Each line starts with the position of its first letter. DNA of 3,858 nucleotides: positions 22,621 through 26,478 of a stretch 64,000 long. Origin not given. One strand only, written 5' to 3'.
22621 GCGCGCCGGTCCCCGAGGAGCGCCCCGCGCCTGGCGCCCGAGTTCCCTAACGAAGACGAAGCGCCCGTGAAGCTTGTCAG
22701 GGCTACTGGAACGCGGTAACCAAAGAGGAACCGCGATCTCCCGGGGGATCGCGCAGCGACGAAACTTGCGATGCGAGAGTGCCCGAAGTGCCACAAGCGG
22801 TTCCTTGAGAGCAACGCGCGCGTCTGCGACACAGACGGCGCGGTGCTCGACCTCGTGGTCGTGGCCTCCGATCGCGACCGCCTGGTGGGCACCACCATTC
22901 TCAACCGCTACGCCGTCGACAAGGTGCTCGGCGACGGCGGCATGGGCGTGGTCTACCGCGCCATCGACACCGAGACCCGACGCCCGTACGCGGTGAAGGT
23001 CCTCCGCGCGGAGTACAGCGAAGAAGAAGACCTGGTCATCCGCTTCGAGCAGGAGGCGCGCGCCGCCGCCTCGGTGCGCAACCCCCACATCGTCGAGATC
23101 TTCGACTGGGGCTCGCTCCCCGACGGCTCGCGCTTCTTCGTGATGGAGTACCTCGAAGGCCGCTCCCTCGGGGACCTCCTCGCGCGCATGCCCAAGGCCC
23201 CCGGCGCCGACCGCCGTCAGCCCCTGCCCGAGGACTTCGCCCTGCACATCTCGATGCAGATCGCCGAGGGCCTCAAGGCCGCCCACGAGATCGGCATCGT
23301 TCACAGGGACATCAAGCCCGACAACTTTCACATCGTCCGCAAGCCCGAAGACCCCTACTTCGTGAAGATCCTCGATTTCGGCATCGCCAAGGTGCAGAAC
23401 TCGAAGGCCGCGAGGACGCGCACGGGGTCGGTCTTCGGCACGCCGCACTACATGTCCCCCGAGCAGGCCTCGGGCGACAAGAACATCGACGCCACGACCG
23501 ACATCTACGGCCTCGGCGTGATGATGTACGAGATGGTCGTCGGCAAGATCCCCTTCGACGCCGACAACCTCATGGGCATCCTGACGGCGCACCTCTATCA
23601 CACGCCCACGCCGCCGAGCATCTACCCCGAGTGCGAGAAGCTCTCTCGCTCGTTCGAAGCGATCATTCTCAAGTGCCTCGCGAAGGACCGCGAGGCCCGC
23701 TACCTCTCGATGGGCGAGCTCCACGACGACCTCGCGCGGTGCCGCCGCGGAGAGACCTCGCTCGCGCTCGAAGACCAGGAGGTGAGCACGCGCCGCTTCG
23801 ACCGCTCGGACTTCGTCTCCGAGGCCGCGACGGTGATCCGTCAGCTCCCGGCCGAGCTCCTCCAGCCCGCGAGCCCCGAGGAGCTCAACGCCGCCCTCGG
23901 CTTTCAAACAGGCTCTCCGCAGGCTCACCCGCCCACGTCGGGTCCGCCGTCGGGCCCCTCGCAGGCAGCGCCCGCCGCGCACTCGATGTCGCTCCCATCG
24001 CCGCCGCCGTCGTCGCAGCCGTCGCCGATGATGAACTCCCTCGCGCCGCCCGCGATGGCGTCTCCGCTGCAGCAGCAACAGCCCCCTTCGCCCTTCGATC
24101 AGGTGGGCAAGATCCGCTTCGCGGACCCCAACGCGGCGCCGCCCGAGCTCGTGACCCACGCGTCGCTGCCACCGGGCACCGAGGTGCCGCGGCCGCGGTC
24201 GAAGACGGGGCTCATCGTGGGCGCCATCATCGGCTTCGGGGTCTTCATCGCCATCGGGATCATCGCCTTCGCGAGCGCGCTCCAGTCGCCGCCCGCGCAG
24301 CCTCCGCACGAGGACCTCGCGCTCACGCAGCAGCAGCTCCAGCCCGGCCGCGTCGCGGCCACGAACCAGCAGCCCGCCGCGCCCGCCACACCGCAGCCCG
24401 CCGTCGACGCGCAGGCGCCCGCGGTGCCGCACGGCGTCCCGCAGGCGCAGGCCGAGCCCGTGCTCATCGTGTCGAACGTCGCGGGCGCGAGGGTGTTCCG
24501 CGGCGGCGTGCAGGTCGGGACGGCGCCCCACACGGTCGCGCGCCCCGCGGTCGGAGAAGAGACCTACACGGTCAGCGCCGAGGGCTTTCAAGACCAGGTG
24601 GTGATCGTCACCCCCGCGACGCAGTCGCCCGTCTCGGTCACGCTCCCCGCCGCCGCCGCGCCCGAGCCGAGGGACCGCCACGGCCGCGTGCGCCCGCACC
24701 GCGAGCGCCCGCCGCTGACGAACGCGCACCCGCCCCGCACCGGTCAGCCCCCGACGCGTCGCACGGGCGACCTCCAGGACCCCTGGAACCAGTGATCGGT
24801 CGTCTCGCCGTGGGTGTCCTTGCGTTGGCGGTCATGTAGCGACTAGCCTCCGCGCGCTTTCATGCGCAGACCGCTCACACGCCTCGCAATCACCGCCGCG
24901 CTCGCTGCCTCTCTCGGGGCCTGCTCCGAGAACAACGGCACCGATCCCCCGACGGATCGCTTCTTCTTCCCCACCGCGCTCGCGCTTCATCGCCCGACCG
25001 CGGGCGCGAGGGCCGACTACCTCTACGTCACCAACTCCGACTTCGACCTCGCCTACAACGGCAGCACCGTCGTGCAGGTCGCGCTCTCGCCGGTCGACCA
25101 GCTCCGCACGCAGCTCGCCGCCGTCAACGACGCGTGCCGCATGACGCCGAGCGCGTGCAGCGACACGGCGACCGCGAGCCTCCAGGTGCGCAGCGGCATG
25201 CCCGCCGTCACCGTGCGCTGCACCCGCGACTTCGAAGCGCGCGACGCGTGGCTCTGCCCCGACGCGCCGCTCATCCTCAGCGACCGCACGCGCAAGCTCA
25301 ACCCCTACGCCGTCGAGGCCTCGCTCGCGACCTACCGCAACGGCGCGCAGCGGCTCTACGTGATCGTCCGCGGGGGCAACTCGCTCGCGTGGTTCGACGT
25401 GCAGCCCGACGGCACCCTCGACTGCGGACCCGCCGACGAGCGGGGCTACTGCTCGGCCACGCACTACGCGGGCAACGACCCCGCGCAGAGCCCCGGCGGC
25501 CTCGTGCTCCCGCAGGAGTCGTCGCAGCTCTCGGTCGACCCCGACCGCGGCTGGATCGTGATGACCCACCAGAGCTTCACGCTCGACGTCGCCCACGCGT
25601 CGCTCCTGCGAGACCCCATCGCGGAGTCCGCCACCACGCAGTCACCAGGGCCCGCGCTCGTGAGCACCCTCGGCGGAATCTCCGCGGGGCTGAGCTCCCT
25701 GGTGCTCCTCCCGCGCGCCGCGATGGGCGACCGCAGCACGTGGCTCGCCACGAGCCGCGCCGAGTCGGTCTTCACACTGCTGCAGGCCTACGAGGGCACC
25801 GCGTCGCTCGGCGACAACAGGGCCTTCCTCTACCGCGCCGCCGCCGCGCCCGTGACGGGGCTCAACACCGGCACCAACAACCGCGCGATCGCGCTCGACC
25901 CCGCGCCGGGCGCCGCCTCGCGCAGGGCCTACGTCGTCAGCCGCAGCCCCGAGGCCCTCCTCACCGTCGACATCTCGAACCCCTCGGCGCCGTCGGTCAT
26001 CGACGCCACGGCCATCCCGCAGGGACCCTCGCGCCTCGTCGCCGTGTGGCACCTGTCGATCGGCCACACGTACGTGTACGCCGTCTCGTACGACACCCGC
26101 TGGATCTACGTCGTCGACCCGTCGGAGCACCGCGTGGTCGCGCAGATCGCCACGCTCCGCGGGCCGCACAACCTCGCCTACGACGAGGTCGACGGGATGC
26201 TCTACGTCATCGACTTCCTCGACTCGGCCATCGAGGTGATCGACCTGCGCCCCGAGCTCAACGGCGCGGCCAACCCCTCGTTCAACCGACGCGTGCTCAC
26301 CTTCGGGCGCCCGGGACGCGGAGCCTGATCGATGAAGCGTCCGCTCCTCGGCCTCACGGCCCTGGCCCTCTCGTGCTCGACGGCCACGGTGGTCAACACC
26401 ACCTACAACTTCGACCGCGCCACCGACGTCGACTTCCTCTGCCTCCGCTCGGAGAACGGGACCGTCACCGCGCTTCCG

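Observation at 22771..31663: Co-directional cluster: zinc-ribbon/PEGA Ser/Thr kinase, two paralogous propeller lipoproteins, a membrane protein and a ferritin-like protein, ending in fusion A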

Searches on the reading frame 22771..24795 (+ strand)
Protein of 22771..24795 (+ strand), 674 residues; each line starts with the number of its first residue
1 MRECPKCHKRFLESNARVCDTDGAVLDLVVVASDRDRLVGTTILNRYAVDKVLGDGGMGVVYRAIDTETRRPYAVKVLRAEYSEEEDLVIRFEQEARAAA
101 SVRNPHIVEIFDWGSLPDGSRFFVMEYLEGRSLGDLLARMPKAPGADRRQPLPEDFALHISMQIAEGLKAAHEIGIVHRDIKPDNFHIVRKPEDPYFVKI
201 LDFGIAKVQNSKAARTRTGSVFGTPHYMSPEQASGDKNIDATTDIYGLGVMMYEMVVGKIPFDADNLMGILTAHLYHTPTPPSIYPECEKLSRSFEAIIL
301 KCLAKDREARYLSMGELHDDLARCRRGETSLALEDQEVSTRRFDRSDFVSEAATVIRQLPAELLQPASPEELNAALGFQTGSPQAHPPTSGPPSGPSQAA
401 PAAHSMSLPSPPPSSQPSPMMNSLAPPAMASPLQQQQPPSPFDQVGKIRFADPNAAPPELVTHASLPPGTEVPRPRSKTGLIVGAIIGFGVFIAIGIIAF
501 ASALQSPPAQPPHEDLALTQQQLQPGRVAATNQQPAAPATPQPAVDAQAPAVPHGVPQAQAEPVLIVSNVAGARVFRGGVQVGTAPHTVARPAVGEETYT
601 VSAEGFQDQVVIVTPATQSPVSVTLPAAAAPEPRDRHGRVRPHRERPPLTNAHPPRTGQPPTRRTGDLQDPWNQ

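Call 9: search_protein_families(library=pfam, proteins=[window:22771-24795:+], max_evalue=1)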
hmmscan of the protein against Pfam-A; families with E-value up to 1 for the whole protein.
window:22771-24795:+ (674 aa): 6 families
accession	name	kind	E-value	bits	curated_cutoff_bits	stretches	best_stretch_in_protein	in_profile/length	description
PF00069.31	Pkinase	-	1.8e-48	165.7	31.7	1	47-312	1-253/263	Protein kinase domain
PF07714.23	PK_Tyr_Ser-Thr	-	1.1e-28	100.7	23.1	1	49-318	3-255/258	Protein tyrosine and serine/threonine kinase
PF01636.29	APH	-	2.3e-06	28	23.2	2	61-135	13-85/239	Phosphotransferase enzyme family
PF08308.17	PEGA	-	1.1e-05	25.7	20.8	1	565-624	5-64/71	PEGA domain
PF14531.12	Kinase-like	-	0.0027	17.4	25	1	161-310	151-289/289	Kinase-like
PF03109.22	ABC1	-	0.026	14.1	22.9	1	81-213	109-221/244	ABC1 atypical kinase-like domain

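Call 10: search_protein_families(library=ncbifam, proteins=[window:22771-24795:+], max_evalue=1)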
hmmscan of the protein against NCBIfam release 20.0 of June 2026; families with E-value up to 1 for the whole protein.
window:22771-24795:+ (674 aa): 18 families
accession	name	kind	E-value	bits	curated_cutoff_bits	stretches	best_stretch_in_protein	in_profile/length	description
NF033483.0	PknB_PASTA_kin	equivalog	1.3e-86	291.8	450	1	40-333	2-277/563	Stk1 family PASTA domain-containing Ser/Thr kinase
NF052427.1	StpK7MSMEG_1200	equivalog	3e-59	201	900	1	43-333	5-277/601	serine/threonine protein kinase StpK7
NF047741.1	antiphage_MADS6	equivalog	1e-43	149.8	460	2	148-330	292-466/612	methylation-associated defense system protein kinase MAD6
NF009651.0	PRK13184.1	equivalog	5.4e-37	127.2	839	1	45-356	2-326/932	serine/threonine-protein kinase PknD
TIGR03903.1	TOMM_kin_cyc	equivalog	3.3e-36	124.6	705.75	1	69-319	2-242/1267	TOMM system kinase/cyclase fusion protein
NF053615.1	SerThrKinAfsKStmc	equivalog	1.5e-25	90.1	1300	1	50-269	18-220/809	protein serine/threonine kinase AfsK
NF038150.1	lanthi_synth_IV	equivalog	3.1e-24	85.4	650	1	42-365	186-482/851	class IV lanthionine synthetase LanL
NF033442.0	BREX_PglW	equivalog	7.8e-17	60.3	990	1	40-266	507-714/1391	BREX system serine/threonine kinase PglW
NF038151.1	lanthi_synth_III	equivalog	2.8e-16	59.1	575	1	44-257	220-424/833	class III lanthionine synthetase LanKC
NF043056.1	T4SS_LegK1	equivalog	1.2e-12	47.2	550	1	117-251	150-279/516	Dot/Icm T4SS effector kinase LegK1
NF058632.1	SerThrKinPrkT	equivalog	8.3e-10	38.2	280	1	43-204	19-163/322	serine/threonine protein kinase PrkT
TIGR03724.2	arch_bud32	equivalog_domain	5.5e-05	22.7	125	1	120-215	67-140/193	KEOPS complex kinase/ATPase Bud32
NF011463.0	PRK14879.1-4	equivalog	0.0014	18.1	188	1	99-213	77-167/237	Kae1-associated kinase Bud32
NF011464.0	PRK14879.1-7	equivalog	0.0036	17.1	246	1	122-215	82-158/221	Kae1-associated kinase Bud32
NF007174.0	PRK09605.1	equivalog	0.0067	14.9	447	1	91-213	382-480/535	bifunctional N(6)-L-threonylcarbamoyladenine synthase/serine/threonine protein kinase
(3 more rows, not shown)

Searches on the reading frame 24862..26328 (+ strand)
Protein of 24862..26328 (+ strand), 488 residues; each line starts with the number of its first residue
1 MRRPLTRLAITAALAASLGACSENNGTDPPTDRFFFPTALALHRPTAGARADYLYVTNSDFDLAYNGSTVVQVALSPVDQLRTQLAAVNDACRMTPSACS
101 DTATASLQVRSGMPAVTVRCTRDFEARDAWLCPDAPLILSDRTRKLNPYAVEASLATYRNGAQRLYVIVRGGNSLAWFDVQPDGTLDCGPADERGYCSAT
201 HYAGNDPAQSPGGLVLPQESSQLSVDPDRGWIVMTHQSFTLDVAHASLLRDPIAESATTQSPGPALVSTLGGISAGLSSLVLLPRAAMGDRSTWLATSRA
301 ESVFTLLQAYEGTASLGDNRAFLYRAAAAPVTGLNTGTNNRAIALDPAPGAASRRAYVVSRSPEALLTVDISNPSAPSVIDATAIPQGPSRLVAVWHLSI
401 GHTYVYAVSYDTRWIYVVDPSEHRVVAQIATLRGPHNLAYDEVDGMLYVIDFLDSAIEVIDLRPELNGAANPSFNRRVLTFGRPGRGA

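Call 9: search_protein_families(library=pfam, proteins=[window:24862-26328:+], max_evalue=1)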
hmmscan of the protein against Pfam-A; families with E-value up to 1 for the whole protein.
window:24862-26328:+ (488 aa): 2 families
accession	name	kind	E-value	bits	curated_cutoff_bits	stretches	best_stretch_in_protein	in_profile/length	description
PF08309.17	LVIVD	-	0.049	13.4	20.2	1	365-379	22-36/42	LVIVD repeat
PF06823.17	DUF1236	-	0.086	13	32.4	1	400-429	37-63/64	Protein of unknown function (DUF1236)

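Call 10: search_protein_families(library=ncbifam, proteins=[window:24862-26328:+], max_evalue=1)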
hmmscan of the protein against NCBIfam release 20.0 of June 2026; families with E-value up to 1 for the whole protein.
window:24862-26328:+ (488 aa): 4 families
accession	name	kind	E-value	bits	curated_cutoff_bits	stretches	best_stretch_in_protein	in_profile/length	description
TIGR02276.1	beta_rpt_yvtn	repeat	0.0053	16.7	27.85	1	403-441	4-42/42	beta-propeller repeat protein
NF045697.1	MurNAcPUrMurU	equivalog_domain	0.026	13.9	370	1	363-423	166-221/229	N-acetylmuramate alpha-1-phosphate uridylyltransferase MurU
TIGR03866.1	PQQ_ABC_repeats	subfamily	0.036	13.1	287.3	1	377-463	31-113/310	PQQ-dependent catabolism-associated beta-propeller protein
NF052280.1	7_blade_YncE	equivalog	0.054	12.3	400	2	414-463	56-105/338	7-bladed beta-propeller protein YncE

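Call 22: find_homologous_proteins(query=window:24862-26328:+, max_evalue=0.001)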
Query window:24862-26328:+ (488 aa): 30 proteins with E <= 0.001 among 8000 candidates.
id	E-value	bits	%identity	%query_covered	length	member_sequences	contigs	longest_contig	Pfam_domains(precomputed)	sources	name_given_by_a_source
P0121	0.0e+0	1084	100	100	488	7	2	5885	-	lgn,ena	-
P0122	7.2e-275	930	85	100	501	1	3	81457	-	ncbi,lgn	-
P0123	1.4e-253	860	78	100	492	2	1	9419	-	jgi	jgi:DNA-binding beta-propeller fold protein YncE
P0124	1.4e-230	784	72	100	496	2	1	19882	-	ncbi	-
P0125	2.5e-205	701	68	100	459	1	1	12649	-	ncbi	-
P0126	8.8e-186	636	61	100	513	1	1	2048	-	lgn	-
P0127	2.7e-182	625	61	100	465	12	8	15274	-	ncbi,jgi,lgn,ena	jgi:hypothetical protein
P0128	5.2e-169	581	56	99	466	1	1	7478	-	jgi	jgi:hypothetical protein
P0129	1.0e-168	580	58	98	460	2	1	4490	-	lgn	-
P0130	3.9e-147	509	54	95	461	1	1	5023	-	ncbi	-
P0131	5.1e-144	499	54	99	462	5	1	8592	-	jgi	-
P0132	1.6e-143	497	54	99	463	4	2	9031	-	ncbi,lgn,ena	-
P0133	6.8e-137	475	51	96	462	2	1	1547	-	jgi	jgi:hypothetical protein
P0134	1.0e-134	468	51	99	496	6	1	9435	-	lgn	-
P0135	1.7e-132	461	52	96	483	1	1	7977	-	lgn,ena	-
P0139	2.0e-124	434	51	95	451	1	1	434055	-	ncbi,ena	ncbi:MAG: hypothetical protein U0324_12940 [Polyangiales bacterium]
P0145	1.4e-104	369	46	97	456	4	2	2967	PF21783.3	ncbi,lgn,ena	-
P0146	1.2e-103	366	43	97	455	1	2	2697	PF10282.16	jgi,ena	jgi:DNA-binding beta-propeller fold protein YncE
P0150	2.3e-98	348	44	97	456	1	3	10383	PF21783.3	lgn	-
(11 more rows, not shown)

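Call 32: search_solved_structures(query=A2, max_evalue=1)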
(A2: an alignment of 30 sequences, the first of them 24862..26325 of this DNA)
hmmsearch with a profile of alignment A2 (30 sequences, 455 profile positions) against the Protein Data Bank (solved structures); distinct sequences matched with E-value up to 1: 6.
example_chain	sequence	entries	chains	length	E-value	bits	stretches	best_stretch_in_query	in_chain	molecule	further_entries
1l0q_A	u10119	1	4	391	6.2e-13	51.3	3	339-432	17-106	Surface layer protein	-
5c2v_B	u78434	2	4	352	0.002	19.9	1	377-434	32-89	HYDRAZINE SYNTHASE BETA SUBUNIT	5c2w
3vgz_A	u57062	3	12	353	0.005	18.6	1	308-416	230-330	Uncharacterized protein YncE | PQQ-dependent catabolism-associated beta-propeller protein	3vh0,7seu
1ri6_A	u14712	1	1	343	0.071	14.8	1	359-431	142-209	putative isomerase ybhE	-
3hfq_A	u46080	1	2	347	0.54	11.9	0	122-154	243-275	uncharacterized protein lp_2219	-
3bws_A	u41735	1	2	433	0.92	11.1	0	392-443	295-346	protein Lp49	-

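Call 87: find_encoding_contigs(protein=P0139, flank=10000, max_places=1)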
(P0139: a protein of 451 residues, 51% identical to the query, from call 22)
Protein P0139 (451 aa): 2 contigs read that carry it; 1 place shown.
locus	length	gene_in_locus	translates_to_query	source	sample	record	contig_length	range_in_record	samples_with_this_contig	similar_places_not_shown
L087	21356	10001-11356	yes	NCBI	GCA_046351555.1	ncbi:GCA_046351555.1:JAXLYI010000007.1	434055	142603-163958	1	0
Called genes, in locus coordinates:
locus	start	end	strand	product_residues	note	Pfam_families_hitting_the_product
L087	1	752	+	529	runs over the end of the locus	PF10092:DUF2330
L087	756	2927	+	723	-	PF22113:Mtrc-MtrF_II-IV_dom (faint), PF13435:Cytochrome_C554 (faint), PF14522:Cytochrome_C7 (faint), PF13428:TPR_14 (faint), PF07719:TPR_2 (faint), PF13432:TPR_16 (faint), PF14559:TPR_19 (weak)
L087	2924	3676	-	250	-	PF18884:TSP3_bac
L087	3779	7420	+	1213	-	PF00069:Pkinase, PF07714:PK_Tyr_Ser-Thr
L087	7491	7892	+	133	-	PF02416:TatA_B_E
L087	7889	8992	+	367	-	PF00902:TatC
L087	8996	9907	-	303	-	PF04909:Amidohydro_2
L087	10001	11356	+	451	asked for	-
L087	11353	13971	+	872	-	-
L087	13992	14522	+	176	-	-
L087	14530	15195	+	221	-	-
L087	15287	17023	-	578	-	-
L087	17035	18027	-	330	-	PF00493:MCM (weak), PF20030:bpMoxR, PF00158:Sigma54_activat (faint), PF01078:Mg_chelatase (faint), PF00004:AAA, PF07726:AAA_3, PF07728:AAA_5, PF17863:AAA_lid_2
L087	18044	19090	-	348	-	PF05099:TerB (faint)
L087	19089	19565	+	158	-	-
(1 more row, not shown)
